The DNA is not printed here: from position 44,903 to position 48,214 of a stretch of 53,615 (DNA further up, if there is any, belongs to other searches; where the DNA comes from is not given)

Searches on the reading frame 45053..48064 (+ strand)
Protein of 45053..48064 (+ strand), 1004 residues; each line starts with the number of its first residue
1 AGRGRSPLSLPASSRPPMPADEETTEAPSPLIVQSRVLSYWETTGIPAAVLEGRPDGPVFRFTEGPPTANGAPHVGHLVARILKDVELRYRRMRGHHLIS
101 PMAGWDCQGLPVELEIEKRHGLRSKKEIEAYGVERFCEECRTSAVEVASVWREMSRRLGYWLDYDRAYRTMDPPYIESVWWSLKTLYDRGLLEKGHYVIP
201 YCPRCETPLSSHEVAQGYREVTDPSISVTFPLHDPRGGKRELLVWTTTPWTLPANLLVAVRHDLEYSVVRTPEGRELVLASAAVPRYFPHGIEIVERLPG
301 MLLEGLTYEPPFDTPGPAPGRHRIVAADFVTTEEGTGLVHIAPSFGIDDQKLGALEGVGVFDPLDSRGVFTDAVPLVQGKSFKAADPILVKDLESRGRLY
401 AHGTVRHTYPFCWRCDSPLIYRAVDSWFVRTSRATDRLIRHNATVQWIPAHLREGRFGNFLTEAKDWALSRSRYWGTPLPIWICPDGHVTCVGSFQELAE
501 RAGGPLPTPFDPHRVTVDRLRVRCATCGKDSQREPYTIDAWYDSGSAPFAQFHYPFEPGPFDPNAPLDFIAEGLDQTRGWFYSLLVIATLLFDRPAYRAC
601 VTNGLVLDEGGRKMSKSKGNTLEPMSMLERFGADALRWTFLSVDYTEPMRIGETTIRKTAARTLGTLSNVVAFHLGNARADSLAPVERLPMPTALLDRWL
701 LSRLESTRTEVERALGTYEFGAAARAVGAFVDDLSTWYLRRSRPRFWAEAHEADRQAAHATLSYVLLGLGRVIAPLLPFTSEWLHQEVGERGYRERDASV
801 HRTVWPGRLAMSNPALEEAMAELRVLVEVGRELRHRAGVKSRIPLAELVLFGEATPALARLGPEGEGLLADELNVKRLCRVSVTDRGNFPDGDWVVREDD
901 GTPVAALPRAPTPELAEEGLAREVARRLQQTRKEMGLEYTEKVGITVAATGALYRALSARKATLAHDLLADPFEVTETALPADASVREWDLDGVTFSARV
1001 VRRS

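Call 14: search_protein_families(library=pfam, proteins=[window:45053-48064:+], max_evalue=0.001)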
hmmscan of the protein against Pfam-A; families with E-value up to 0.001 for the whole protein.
window:45053-48064:+ (1004 aa): 5 families
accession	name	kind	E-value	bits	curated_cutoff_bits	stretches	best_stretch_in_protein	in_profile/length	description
PF00133.28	tRNA-synt_1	-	3.3e-110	369.1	22.7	1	37-650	2-412/414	tRNA synthetases class I (I, L, M and V)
PF08264.19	Anticodon_1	-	3.6e-26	92.3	25.1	1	697-845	1-144/148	Anticodon-binding domain of tRNA ligase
PF09334.17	tRNA-synt_1g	-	1.9e-16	60.3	20.1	1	67-214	8-135/391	tRNA synthetases class I (M)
PF19302.4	DUF5915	-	5.1e-11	42.9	27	1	898-1000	96-192/195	Domain of unknown function (DUF5915)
PF01406.26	tRNA-synt_1e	-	1e-05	25.5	27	1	593-659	234-299/301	tRNA synthetases class I (C) catalytic domain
